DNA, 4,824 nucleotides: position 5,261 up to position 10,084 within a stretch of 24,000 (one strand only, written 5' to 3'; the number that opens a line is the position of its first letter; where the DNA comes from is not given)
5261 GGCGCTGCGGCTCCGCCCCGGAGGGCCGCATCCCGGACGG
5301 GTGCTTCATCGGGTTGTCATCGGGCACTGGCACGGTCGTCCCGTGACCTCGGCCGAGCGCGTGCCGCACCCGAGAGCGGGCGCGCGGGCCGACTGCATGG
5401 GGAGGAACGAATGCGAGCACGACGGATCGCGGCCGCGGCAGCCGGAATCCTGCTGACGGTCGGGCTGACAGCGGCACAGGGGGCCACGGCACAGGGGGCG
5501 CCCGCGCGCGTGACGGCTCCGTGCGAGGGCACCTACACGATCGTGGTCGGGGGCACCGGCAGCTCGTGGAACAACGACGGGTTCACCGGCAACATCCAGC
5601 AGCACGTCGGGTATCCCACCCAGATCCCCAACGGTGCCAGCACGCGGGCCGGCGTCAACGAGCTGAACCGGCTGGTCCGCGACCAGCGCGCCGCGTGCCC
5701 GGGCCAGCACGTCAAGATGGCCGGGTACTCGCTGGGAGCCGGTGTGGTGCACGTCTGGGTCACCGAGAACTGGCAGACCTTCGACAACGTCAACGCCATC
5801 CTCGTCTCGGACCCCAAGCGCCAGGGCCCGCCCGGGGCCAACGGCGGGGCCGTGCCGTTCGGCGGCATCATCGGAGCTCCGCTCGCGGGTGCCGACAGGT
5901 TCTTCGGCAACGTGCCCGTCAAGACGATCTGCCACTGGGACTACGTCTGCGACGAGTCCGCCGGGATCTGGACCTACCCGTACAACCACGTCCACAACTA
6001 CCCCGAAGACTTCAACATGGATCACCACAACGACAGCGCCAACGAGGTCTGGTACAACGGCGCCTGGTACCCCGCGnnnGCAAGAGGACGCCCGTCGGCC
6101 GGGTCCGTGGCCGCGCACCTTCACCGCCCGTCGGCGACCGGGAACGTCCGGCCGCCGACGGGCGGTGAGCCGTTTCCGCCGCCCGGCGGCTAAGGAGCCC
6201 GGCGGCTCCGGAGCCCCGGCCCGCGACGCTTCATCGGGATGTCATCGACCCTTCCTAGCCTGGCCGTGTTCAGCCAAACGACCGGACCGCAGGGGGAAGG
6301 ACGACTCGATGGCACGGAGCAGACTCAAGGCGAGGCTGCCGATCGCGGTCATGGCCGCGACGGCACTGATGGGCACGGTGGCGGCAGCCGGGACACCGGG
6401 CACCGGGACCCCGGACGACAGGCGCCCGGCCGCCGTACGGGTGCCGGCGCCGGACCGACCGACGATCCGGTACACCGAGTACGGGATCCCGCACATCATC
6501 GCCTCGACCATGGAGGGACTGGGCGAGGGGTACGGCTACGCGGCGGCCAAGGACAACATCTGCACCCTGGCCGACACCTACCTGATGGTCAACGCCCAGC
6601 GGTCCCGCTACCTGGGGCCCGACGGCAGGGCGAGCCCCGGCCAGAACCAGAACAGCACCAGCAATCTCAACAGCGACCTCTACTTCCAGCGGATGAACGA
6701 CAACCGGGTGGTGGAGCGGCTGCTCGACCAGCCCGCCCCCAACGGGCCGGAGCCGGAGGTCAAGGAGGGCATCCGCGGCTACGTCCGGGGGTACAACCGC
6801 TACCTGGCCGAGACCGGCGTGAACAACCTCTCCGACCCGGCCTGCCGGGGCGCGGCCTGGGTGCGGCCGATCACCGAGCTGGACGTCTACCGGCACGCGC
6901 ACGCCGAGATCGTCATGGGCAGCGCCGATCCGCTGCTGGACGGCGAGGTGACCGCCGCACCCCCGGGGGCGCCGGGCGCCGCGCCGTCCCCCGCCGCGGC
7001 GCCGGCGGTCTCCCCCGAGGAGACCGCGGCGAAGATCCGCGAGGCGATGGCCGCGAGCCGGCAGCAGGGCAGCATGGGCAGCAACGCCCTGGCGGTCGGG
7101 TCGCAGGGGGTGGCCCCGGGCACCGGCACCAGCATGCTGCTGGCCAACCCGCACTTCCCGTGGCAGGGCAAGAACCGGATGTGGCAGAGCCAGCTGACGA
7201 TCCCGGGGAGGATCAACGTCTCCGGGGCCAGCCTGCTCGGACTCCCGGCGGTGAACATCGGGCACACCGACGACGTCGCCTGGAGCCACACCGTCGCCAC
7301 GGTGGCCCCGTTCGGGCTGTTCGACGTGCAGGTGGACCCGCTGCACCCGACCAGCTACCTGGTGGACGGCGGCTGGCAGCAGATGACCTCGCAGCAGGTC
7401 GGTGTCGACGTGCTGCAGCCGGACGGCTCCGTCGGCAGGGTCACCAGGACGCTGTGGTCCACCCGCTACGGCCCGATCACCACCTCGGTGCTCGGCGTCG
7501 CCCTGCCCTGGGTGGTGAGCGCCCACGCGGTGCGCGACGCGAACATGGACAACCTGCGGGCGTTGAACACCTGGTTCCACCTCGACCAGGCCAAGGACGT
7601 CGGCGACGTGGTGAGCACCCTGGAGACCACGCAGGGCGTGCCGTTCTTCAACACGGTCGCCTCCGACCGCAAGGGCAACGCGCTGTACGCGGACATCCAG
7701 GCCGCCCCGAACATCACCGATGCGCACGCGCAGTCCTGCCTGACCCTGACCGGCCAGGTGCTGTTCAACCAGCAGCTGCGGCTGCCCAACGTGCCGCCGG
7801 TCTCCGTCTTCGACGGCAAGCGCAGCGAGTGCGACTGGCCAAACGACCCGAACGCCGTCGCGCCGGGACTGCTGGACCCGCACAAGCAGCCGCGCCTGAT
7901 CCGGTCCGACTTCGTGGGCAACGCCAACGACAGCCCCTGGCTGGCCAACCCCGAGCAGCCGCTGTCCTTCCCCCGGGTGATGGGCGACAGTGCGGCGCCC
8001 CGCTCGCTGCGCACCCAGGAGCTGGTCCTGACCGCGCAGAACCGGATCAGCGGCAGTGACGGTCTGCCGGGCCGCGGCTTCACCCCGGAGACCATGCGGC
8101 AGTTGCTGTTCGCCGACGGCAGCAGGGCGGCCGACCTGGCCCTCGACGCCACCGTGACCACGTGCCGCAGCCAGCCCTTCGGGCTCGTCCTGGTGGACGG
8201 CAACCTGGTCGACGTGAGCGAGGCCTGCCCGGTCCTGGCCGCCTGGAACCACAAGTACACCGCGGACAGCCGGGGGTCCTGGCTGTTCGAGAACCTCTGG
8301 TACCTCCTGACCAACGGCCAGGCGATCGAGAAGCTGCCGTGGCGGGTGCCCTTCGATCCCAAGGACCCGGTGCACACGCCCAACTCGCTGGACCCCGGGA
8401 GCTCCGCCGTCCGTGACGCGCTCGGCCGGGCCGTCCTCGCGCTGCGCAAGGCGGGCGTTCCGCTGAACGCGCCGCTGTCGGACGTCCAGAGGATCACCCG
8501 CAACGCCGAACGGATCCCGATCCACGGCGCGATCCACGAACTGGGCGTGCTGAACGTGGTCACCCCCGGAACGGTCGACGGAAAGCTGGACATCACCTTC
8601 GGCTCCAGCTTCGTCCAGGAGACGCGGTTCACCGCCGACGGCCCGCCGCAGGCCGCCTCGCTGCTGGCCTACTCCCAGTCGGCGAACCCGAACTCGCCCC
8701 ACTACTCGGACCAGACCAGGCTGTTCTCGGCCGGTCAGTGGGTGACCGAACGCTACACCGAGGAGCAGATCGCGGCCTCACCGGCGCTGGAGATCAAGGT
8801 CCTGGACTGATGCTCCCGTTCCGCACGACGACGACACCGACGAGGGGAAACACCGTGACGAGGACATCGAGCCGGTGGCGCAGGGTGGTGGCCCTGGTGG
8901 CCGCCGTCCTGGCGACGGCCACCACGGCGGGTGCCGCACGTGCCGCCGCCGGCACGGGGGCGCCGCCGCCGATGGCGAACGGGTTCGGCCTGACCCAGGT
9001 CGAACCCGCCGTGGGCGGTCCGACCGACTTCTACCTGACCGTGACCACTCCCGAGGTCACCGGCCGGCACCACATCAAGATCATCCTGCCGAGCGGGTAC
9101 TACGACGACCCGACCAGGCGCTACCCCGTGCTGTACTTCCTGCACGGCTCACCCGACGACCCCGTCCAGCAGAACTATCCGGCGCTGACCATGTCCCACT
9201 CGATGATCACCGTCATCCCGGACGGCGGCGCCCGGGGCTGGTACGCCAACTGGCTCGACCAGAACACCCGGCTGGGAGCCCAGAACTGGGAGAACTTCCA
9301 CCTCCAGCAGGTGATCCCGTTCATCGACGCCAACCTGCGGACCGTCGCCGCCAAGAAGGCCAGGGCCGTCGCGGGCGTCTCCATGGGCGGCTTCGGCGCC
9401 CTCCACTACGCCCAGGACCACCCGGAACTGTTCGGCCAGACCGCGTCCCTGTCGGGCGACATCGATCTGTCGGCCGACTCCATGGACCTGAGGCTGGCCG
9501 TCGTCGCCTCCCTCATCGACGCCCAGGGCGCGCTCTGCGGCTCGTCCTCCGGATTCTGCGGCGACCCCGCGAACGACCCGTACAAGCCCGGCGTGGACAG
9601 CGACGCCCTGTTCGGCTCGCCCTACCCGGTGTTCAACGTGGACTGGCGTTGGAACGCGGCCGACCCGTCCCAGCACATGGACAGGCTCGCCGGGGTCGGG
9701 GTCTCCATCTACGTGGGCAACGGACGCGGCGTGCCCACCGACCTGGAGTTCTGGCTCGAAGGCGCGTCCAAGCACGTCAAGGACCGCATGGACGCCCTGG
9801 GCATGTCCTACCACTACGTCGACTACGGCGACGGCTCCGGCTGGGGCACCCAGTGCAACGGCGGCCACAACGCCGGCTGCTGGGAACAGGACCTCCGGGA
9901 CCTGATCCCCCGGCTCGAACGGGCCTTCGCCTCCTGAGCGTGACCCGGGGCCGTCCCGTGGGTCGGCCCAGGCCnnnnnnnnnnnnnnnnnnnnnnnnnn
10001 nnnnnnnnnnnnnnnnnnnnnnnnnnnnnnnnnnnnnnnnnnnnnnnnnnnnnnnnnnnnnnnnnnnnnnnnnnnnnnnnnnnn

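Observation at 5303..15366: Candidate integrated 'sense-and-degrade' locus: regulatory cassette and lytic lectin convergent on a battery of secreted acyl/ester hydrolases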

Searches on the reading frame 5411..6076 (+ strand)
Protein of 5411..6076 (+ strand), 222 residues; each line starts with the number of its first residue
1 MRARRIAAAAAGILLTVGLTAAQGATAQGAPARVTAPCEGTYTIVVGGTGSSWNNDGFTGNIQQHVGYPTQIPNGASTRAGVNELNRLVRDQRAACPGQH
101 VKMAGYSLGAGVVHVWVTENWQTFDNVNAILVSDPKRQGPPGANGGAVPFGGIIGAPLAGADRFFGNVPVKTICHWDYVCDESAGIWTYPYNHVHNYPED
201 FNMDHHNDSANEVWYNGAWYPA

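Call 6: search_protein_families(library=pfam, max_evalue=0.01, proteins=[window:5411-6076:+])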
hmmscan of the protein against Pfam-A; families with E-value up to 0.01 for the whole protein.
seq(222 aa): 1 family
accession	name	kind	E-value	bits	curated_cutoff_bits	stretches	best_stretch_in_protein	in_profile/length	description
PF01083.28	Cutinase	-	3.2e-09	37.4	25.9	1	64-187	42-151/173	Cutinase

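Call 30: search_protein_families(library=ncbifam, max_evalue=0.001, proteins=[window:5411-6076:+])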
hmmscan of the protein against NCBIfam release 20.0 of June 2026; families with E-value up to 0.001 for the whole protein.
window:5411-6076:+ (222 aa): 0 families

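Call 55: search_solved_structures(query=window:5411-6076:+, max_evalue=1)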
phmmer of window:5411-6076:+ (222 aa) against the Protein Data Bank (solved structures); distinct sequences matched with E-value up to 1: 3.
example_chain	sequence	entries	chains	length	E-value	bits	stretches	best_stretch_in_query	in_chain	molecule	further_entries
4psc_A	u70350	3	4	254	0.019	18.1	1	66-147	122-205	Carbohydrate esterase family 5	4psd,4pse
7cy3_A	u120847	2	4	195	0.17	15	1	21-137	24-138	Cutinase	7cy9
5x88_A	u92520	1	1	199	0.41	13.7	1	72-119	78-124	cutinase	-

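Call 57: search_protein_families(library=phrogs, max_evalue=0.001, proteins=[window:5411-6076:+])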
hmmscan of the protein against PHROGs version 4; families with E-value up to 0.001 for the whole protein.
window:5411-6076:+ (222 aa): 2 families
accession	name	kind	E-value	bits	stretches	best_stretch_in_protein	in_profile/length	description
phrog_6187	-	unknown function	1.5e-21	78.1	1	14-187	8-190/210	-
phrog_102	-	lysis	1.7e-11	45.2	1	24-173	80-252/369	endolysin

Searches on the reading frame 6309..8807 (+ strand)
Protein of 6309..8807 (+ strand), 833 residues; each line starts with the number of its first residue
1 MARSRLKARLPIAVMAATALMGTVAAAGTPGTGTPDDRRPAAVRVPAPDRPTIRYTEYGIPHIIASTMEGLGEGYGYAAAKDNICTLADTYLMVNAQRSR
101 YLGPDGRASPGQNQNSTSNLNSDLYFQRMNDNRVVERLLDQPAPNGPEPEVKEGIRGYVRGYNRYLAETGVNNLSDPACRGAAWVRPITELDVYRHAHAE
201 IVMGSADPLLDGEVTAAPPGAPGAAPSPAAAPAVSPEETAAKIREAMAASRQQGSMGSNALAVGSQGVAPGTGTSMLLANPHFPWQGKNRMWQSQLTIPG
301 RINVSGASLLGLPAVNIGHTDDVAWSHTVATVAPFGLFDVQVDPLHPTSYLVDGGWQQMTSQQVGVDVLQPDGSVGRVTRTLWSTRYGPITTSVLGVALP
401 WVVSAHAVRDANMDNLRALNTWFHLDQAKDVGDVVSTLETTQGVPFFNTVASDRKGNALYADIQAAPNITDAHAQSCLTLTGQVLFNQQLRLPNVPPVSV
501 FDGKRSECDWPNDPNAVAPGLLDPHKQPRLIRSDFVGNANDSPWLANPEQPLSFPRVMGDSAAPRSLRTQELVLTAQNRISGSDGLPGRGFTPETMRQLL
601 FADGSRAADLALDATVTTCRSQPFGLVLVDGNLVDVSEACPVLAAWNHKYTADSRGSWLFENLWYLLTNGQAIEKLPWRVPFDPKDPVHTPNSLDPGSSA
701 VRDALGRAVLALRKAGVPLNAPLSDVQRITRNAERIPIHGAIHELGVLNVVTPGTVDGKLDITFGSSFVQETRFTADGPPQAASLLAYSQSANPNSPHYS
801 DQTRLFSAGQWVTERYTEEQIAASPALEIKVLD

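Call 6: search_protein_families(library=pfam, max_evalue=0.01, proteins=[window:6309-8807:+])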
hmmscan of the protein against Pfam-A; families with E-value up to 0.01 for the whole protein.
seq(833 aa): 1 family
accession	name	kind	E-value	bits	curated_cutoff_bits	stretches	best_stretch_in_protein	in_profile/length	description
PF01804.23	Penicil_amidase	-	2.2e-123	414.1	21.3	1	52-822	3-674/675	Penicillin amidase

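Call 22: search_solved_structures(query=window:6309-8807:+)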
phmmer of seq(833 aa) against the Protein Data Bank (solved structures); distinct sequences matched with E-value up to 0.001: 42.
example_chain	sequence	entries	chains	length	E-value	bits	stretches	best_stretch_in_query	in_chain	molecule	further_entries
5c9i_A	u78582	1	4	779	1.2e-137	463.5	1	52-823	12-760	Protein related to penicillin acylase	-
5ubl_A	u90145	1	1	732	1.3e-123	417.1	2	258-828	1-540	Acyl-homoserine lactone acylase PvdQ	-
5ubk_A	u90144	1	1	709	2.2e-122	413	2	258-828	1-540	Acyl-homoserine lactone acylase PvdQ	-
8so5_I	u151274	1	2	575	9.1e-113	381.2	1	267-823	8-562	Protein related to penicillin acylase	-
4yf9_C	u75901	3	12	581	7.7e-107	361.6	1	267-823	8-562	Protein related to penicillin acylase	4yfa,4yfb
2wyb_B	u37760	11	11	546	1.7e-98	334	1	258-828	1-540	ACYL-HOMOSERINE LACTONE ACYLASE PVDQ SUBUNIT BETA | Acyl-homoserine lactone acylase pvdQ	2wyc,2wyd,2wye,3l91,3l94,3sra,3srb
4m1j_C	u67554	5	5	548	1.7e-98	334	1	258-828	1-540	Acyl-homoserine lactone acylase PvdQ subunit beta | Acyl-homoserine lactone acylase PvdQ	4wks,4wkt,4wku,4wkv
4bth_B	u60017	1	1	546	4.5e-98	332.6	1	258-828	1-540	ACYL-HOMOSERINE LACTONE ACYLASE PVDQ SUBUNIT BETA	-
8so5_G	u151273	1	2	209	8.6e-29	103.4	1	52-231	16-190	Protein related to penicillin acylase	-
4e56_A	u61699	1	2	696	1.7e-27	99.1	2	533-822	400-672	Cephalosporin acylase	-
4e57_A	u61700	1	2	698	2.1e-27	98.9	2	533-822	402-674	Cephalosporin acylase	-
4e55_A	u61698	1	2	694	4.7e-27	97.7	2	533-822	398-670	Cephalosporin acylase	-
4yf9_A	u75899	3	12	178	1.1e-26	96.5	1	52-221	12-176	Protein related to penicillin acylase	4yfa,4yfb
1keh_A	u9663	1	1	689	1.2e-26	96.3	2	533-821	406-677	precursor of cephalosporin acylase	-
3s8r_A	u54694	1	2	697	1.3e-26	96.2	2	533-822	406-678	Glutaryl-7-aminocephalosporanic-acid acylase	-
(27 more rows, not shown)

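Call 30: search_protein_families(library=ncbifam, max_evalue=0.001, proteins=[window:6309-8807:+])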
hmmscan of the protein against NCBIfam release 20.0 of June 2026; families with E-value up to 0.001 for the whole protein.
window:6309-8807:+ (833 aa): 1 family
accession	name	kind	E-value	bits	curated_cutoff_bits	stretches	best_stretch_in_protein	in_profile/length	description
NF051460.1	bi_acylase_PvdQ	equivalog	1.8e-168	561.8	950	1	50-831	27-760/763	bifunctional acylase PvdQ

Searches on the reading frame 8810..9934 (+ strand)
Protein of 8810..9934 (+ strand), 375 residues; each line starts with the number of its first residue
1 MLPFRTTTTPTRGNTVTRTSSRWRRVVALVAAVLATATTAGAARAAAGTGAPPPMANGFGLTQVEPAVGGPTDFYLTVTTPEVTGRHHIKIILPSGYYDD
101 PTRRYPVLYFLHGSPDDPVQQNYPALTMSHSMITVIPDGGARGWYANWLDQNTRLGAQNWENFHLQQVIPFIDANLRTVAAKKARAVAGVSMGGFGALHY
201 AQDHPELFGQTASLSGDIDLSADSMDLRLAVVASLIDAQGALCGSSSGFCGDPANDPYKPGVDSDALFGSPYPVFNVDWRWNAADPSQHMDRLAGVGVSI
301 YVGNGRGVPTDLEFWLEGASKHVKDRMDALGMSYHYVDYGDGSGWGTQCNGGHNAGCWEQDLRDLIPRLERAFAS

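Call 6: search_protein_families(library=pfam, max_evalue=0.01, proteins=[window:8810-9934:+])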
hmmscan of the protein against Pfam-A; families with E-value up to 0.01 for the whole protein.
seq(375 aa): 2 families
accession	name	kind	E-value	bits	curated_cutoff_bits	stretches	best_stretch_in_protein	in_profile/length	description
PF00756.26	Esterase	-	9.3e-31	107.9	22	1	85-364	6-246/251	Putative esterase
PF00561.26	Abhydrolase_1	-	0.0013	18.8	25.8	1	155-221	44-103/245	alpha/beta hydrolase fold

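Call 30: search_protein_families(library=ncbifam, max_evalue=0.001, proteins=[window:8855-9934:+])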
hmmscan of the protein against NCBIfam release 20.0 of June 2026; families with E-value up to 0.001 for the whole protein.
window:8855-9934:+ (360 aa): 5 families
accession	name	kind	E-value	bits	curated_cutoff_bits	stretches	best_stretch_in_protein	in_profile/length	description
NF041944.1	Xylase_Ferestase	equivalog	1.1e-10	40.4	1200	1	75-206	485-627/694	bifunctional endo-1,4-beta-xylanase/feruloyl esterase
NF053518.1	DipepPtdsDpp5Prph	equivalog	3.2e-05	22.6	900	1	74-195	411-533/655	dipeptidyl-peptidase Dpp5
NF050058.1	e_dPHAscl_type1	hypoth_equivalog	0.00016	21.2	150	1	72-201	8-137/276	extracellular catalytic domain type 1 short-chain-length polyhydroxyalkanoate depolymerase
NF007758.0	PRK10439.1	equivalog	0.00019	20.5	222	0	151-201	275-325/418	enterochelin esterase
NF001209.0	PRK00175.1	equivalog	0.00054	18.9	331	0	163-213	143-193/381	homoserine O-acetyltransferase MetX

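Call 56: search_solved_structures(query=window:8855-9934:+, max_evalue=0.01)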
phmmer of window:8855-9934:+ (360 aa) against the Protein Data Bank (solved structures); distinct sequences matched with E-value up to 0.01: 38.
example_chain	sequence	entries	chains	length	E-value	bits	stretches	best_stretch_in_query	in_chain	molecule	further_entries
6sx4_AAA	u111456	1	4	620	3.1e-19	72.8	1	73-228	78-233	Protein PS1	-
7xrt_A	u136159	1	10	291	8.4e-16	61.5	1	72-200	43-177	Ferulic acid esterase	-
8z91_A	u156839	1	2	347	1.5e-15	60.6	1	73-200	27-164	Esterase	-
7xrv_A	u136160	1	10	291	2.2e-15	60.1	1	72-200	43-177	Ferulic acid esterase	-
6ne9_A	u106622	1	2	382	1.4e-14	57.5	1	25-224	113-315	Isoamylase protein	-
5vol_A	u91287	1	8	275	2.6e-12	50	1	70-201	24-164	Putative esterase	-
7b5v_A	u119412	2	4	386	9.9e-11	44.8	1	21-202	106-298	Carbohydrate Esterase family 1 protein with an N-terminal carbohydrate binding module fami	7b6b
6rzn_A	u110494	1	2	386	2.1e-09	40.4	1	145-197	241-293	Ferulic acid esterase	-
8bbp_A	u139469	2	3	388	2.1e-09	40.4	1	145-197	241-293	Ferulic acid esterase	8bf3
8bbp_B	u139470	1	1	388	2.2e-09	40.3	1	145-197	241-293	Ferulic acid esterase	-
6rzo_A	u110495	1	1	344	3.7e-09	39.6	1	76-212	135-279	Ferulic acid esterase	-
6rzo_B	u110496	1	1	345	3.7e-09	39.6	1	76-212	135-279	Ferulic acid esterase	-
4rgy_A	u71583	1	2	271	5.1e-09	39.1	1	87-210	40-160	Esterase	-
6mot_A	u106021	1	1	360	1.6e-07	34.2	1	76-205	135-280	Isoamylase N-terminal domain protein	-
6mou_A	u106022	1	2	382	1.9e-07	33.9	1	76-205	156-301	Isoamylase N-terminal domain protein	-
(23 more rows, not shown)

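Call 57: search_protein_families(library=phrogs, max_evalue=0.001, proteins=[window:8855-9934:+])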
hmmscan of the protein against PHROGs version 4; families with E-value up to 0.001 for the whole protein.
window:8855-9934:+ (360 aa): 1 family
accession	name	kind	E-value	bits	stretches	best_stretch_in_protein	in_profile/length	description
phrog_5716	-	unknown function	4.3e-06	27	1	87-203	40-172/277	-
